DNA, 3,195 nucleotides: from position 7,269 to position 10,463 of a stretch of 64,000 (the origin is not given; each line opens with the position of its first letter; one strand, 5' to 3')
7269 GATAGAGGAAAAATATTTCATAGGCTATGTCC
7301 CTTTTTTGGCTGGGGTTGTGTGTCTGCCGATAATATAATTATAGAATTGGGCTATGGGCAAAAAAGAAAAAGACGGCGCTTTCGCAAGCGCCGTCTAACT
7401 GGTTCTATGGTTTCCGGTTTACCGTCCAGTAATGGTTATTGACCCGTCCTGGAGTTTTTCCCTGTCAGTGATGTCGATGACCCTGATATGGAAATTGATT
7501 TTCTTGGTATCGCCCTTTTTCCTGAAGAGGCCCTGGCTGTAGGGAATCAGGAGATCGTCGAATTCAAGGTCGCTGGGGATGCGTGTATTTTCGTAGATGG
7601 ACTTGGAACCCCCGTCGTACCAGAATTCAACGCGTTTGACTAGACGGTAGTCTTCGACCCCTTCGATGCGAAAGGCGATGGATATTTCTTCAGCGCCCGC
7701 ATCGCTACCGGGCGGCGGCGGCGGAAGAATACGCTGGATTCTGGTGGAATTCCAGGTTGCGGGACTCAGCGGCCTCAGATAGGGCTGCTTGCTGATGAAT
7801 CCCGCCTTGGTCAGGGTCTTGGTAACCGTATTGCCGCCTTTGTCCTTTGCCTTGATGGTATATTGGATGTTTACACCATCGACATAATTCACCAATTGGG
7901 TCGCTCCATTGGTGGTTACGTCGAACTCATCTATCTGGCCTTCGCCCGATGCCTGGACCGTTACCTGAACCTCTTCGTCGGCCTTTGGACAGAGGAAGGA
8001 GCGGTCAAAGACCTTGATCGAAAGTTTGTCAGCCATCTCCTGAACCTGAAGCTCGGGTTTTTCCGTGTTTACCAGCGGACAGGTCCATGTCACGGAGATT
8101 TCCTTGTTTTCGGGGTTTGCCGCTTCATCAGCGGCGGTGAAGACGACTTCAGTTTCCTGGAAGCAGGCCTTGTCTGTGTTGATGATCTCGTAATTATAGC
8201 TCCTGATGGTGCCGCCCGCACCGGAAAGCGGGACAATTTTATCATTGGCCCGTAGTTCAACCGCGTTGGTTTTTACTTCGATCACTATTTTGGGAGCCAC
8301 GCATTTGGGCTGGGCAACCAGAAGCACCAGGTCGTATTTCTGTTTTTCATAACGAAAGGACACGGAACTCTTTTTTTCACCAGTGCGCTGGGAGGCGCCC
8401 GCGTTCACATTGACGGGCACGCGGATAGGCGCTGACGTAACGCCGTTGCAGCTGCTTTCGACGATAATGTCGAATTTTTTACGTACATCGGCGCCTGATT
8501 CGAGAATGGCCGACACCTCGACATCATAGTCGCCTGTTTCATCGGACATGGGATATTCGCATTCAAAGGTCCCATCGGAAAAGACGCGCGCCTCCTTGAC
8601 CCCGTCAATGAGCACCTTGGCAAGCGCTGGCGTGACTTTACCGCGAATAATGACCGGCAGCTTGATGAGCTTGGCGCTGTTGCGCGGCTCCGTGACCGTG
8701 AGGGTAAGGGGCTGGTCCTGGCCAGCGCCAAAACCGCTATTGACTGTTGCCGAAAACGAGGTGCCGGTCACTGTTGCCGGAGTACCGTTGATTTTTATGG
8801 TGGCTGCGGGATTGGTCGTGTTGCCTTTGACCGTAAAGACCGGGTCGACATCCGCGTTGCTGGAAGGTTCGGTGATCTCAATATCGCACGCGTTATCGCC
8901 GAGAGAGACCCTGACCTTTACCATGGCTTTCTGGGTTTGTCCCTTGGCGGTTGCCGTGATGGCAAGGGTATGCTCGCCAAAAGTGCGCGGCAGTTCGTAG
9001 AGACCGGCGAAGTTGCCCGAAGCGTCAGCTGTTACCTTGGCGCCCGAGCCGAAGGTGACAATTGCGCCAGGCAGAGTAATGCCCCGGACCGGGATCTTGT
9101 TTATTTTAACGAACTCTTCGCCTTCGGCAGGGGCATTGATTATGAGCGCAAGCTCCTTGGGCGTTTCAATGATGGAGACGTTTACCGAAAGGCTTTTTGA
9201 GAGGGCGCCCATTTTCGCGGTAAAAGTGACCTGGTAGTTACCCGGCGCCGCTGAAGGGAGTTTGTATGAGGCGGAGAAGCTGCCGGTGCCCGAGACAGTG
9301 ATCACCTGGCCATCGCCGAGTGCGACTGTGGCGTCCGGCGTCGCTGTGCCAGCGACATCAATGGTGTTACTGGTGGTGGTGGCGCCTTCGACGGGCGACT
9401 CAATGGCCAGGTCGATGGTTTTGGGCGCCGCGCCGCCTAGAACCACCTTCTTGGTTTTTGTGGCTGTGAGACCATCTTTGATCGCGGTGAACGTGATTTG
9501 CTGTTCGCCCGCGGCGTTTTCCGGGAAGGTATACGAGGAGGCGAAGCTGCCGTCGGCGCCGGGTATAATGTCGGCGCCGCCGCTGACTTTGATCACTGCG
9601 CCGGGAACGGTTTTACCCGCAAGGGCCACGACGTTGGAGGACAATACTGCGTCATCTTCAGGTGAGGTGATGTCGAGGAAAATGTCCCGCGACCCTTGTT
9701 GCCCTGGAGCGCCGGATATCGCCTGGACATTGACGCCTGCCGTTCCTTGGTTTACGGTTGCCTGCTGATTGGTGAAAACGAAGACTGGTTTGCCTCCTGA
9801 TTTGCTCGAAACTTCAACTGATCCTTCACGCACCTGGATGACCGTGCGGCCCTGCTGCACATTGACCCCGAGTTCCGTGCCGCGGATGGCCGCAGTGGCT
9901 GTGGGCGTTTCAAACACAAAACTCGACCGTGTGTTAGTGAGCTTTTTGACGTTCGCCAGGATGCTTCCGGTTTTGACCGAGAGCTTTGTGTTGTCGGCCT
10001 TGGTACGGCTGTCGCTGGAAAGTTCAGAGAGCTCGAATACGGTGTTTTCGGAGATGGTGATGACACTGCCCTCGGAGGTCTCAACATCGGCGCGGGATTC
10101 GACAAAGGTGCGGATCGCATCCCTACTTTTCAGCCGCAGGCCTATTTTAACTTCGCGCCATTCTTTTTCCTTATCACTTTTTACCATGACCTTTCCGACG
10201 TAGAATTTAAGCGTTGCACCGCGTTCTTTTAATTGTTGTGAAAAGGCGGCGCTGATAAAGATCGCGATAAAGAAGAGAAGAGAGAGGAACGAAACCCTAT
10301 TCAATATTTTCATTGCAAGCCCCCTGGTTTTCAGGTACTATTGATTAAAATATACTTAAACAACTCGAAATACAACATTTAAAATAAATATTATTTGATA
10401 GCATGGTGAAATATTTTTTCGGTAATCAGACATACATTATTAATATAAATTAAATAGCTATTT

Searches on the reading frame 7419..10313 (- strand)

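Call 45: search_protein_families(library=pfam, proteins=[window:7419-10313:-], max_evalue=0.0001)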
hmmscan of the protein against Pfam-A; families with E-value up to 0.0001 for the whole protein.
window:7419-10313:- (964 aa): 2 families
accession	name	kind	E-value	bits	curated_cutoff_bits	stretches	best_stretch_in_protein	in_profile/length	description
PF09136.16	Glucodextran_B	-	2e-19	69.7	27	2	537-618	2-81/83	Glucodextranase, domain B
PF04773.18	FecR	-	4e-13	50.1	24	1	65-167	1-97/97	FecR protein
